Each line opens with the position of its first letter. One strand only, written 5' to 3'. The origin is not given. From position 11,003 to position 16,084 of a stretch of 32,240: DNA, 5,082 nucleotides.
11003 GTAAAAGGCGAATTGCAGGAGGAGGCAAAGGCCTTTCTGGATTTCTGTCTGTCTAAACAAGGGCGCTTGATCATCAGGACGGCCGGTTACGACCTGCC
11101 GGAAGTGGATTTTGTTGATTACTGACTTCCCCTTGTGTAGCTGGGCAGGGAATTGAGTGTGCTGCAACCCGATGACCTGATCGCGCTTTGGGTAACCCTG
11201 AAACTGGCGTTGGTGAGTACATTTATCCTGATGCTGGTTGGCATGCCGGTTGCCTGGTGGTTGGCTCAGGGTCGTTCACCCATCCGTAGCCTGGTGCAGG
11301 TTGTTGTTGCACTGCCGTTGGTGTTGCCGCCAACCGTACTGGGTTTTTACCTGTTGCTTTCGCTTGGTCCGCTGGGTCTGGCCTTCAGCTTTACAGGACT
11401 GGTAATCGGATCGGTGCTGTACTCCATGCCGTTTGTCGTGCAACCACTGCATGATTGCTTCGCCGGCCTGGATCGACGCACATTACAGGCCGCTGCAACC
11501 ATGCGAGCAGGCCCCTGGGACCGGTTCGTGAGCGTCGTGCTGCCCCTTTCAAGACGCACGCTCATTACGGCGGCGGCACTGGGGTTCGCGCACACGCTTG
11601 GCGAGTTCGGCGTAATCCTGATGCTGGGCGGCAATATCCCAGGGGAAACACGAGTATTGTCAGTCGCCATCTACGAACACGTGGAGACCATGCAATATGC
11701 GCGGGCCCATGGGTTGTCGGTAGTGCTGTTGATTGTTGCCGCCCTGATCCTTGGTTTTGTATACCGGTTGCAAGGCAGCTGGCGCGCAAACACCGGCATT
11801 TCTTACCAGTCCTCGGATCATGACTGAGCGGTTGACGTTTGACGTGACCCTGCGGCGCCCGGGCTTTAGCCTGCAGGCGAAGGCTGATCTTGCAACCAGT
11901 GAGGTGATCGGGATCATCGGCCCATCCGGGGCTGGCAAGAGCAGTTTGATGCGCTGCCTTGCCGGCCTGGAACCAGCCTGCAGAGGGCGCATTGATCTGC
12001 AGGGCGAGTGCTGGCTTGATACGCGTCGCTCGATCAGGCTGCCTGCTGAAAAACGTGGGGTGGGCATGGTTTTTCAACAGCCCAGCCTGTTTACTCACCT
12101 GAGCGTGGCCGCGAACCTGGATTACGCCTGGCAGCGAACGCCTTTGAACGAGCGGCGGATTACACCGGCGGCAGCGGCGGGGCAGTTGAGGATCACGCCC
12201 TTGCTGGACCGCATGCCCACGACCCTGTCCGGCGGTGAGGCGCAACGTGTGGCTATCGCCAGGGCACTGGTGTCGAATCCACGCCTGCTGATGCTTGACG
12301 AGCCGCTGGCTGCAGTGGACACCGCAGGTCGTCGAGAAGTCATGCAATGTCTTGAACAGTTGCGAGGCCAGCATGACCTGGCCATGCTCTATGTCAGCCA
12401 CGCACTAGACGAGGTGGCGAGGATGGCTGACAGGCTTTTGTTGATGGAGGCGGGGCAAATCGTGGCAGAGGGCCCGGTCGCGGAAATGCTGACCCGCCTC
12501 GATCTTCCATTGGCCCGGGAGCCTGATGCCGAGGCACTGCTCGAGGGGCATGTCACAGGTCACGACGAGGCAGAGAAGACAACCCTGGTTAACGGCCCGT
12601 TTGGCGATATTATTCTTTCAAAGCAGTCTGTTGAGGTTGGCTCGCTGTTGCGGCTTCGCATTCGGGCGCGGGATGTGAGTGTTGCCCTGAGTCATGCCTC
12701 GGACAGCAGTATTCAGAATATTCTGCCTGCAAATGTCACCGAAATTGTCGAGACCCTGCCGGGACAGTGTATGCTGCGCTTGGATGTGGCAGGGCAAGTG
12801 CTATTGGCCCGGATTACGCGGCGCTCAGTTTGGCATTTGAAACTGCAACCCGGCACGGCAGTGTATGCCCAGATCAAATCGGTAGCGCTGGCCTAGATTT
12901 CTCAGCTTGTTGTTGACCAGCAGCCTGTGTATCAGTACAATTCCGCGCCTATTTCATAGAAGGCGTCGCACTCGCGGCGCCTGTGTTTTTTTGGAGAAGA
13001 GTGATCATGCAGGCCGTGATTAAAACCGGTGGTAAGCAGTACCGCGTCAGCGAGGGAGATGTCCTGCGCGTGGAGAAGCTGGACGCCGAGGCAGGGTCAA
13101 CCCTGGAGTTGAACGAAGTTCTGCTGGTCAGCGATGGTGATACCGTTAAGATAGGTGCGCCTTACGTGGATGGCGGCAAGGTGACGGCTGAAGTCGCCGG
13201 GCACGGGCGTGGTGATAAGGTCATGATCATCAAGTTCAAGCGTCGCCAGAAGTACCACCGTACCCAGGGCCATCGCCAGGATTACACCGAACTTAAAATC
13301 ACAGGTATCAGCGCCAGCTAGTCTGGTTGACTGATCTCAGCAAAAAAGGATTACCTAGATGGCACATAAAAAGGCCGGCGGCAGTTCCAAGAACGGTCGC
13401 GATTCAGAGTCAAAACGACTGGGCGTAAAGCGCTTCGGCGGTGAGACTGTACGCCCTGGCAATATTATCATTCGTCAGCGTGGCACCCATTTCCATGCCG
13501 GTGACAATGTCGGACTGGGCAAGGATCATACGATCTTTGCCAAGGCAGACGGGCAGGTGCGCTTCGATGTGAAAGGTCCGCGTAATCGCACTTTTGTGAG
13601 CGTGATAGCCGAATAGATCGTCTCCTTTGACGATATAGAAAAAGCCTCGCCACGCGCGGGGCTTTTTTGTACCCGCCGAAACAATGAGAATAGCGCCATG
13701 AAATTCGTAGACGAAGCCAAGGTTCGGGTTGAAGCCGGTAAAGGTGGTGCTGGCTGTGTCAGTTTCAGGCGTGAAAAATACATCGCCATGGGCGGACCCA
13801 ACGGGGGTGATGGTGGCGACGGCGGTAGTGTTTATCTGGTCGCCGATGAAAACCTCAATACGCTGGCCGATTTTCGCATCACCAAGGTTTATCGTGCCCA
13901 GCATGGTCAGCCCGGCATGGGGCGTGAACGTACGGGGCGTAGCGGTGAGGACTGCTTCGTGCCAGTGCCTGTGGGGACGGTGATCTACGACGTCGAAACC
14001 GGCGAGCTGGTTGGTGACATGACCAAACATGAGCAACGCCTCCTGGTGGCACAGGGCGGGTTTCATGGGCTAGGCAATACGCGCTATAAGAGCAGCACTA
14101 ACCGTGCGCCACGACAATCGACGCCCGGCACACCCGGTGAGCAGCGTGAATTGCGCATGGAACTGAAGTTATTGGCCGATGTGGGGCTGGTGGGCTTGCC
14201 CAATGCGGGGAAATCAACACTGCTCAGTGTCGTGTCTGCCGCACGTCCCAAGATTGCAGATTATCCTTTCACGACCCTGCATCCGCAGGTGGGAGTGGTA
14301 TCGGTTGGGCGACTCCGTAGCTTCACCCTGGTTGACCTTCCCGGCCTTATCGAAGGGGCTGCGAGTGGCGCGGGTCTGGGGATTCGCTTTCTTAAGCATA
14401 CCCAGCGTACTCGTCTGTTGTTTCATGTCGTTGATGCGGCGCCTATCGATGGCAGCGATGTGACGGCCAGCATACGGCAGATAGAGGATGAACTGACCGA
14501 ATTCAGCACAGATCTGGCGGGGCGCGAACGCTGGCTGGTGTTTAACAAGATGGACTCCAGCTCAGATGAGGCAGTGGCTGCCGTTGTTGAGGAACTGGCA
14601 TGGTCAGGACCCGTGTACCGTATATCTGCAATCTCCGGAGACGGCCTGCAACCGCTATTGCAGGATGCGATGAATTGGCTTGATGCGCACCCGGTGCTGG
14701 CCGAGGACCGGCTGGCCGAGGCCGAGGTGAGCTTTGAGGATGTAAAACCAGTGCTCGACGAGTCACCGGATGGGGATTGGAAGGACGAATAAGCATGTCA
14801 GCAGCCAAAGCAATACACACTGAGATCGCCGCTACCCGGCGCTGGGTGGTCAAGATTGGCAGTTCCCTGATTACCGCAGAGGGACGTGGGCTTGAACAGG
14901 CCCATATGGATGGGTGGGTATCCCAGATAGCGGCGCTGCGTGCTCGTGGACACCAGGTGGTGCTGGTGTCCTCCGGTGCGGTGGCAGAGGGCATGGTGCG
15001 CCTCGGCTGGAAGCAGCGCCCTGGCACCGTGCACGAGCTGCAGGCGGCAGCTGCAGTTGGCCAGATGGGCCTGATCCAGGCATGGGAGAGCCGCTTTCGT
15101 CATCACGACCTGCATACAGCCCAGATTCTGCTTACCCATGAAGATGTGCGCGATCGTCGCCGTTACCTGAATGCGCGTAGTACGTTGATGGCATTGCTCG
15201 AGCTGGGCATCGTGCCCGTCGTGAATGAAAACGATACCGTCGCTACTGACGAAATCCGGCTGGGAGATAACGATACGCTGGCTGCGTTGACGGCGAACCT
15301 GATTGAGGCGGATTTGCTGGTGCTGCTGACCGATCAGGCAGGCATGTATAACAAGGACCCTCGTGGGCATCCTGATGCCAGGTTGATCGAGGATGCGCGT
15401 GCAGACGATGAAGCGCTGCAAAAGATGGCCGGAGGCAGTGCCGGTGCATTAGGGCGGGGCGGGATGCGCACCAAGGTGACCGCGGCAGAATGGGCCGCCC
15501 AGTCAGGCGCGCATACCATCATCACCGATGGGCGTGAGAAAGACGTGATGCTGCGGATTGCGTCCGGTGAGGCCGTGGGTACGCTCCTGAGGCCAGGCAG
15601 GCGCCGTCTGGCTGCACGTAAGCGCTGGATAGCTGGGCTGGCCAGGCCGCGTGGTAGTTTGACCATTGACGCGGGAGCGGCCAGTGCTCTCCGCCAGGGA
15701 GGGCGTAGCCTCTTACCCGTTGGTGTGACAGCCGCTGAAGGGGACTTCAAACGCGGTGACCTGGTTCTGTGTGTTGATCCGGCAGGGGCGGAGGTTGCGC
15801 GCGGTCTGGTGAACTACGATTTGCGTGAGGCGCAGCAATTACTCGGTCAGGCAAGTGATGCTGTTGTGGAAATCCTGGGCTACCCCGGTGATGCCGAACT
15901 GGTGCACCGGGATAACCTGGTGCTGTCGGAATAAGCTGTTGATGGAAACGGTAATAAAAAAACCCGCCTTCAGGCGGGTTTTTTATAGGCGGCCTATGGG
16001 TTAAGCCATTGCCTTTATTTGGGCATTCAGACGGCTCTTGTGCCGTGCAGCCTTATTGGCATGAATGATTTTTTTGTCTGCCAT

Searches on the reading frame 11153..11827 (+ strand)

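Call 9: search_protein_families(library=pfam, proteins=[window:11153-11827:+], max_evalue=0.001)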
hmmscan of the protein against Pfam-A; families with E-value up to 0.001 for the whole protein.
window:11153-11827:+ (224 aa): 1 family
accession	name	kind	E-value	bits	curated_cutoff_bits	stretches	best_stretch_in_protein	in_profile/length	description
PF00528.27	BPD_transp_1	-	5e-14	52.9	26.4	1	30-204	1-171/184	Binding-protein-dependent transport system inner membrane component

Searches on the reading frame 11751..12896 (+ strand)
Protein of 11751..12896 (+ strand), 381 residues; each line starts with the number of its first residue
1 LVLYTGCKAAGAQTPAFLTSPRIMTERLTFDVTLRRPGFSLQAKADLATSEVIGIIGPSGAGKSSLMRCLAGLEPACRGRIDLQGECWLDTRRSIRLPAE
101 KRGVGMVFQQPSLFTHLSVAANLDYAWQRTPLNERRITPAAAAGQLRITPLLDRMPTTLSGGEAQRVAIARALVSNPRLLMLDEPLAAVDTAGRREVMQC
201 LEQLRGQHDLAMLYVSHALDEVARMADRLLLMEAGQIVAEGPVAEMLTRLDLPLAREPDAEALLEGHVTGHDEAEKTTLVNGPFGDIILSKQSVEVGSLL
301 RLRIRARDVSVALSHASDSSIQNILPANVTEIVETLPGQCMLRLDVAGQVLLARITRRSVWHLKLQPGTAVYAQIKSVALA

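Call 9: search_protein_families(library=pfam, proteins=[window:11751-12896:+], max_evalue=0.001)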
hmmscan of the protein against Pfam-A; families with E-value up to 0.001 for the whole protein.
window:11751-12896:+ (381 aa): 3 families
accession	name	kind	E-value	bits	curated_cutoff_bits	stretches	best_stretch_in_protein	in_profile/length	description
PF00005.33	ABC_tran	-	1.8e-30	106.8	25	1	45-187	6-137/137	ABC transporter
PF03459.23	TOBE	-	6.3e-16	58.8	22.3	1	319-380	1-62/64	TOBE domain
PF20703.3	nSTAND1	-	6.8e-05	23.1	27.1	1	45-80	28-60/379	Novel STAND NTPase 1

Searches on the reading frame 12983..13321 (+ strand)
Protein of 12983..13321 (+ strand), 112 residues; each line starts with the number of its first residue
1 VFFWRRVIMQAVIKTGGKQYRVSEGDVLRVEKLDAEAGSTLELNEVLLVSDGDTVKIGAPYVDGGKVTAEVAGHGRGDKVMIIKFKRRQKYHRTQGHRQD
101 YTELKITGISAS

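Call 10: search_protein_families(library=pfam, proteins=[window:12983-13321:+], max_evalue=0.001)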
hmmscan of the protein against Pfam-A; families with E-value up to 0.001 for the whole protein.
window:12983-13321:+ (112 aa): 1 family
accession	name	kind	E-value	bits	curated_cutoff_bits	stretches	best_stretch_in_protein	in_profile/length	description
PF00829.26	Ribosomal_L21p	-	4.2e-42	142.9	27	1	9-109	1-99/99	Ribosomal prokaryotic L21 protein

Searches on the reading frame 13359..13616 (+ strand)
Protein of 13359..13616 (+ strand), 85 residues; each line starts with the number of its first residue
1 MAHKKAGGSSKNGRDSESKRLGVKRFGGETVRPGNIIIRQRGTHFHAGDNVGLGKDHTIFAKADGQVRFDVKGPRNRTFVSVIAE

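Call 10: search_protein_families(library=pfam, proteins=[window:13359-13616:+], max_evalue=0.001)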
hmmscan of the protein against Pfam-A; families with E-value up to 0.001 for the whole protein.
window:13359-13616:+ (85 aa): 1 family
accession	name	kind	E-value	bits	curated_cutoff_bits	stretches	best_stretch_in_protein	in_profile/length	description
PF01016.24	Ribosomal_L27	-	1.7e-38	130.9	20.5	1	2-82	1-79/79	Ribosomal L27 protein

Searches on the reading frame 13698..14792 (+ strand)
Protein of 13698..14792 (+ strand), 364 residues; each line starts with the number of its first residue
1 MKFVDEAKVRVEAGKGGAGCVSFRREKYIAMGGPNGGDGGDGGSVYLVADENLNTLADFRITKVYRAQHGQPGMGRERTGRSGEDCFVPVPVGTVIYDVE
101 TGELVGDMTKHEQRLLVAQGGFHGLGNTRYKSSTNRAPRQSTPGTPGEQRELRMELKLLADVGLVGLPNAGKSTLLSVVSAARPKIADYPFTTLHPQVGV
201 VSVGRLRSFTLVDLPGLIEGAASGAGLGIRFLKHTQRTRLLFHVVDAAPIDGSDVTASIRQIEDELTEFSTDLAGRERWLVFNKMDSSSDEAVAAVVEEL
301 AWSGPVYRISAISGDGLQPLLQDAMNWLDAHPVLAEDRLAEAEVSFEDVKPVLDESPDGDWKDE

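Call 10: search_protein_families(library=pfam, proteins=[window:13698-14792:+], max_evalue=0.001)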
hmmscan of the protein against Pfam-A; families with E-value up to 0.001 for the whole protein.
window:13698-14792:+ (364 aa): 3 families
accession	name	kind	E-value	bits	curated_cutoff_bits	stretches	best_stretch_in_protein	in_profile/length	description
PF01018.28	GTP1_OBG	-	1.5e-62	210.3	27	1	4-158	1-155/155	GTP1/OBG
PF01926.29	MMR_HSR1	-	1.4e-24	86.8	21.9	1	161-284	1-113/113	50S ribosome-binding GTPase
PF02421.24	FeoB_N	-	1.5e-09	38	27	1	162-251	3-92/156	Ferrous iron transport protein B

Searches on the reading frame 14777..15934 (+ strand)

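Call 10: search_protein_families(library=pfam, proteins=[window:14777-15934:+], max_evalue=0.001)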
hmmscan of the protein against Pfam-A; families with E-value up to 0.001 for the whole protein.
window:14777-15934:+ (385 aa): 2 families
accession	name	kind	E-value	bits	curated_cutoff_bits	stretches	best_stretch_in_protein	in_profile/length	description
PF00696.33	AA_kinase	-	2.8e-48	165.1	24.9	1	22-250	2-233/234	Amino acid kinase family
PF01472.26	PUA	-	8.4e-20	70.9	24.8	1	293-366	1-73/74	PUA domain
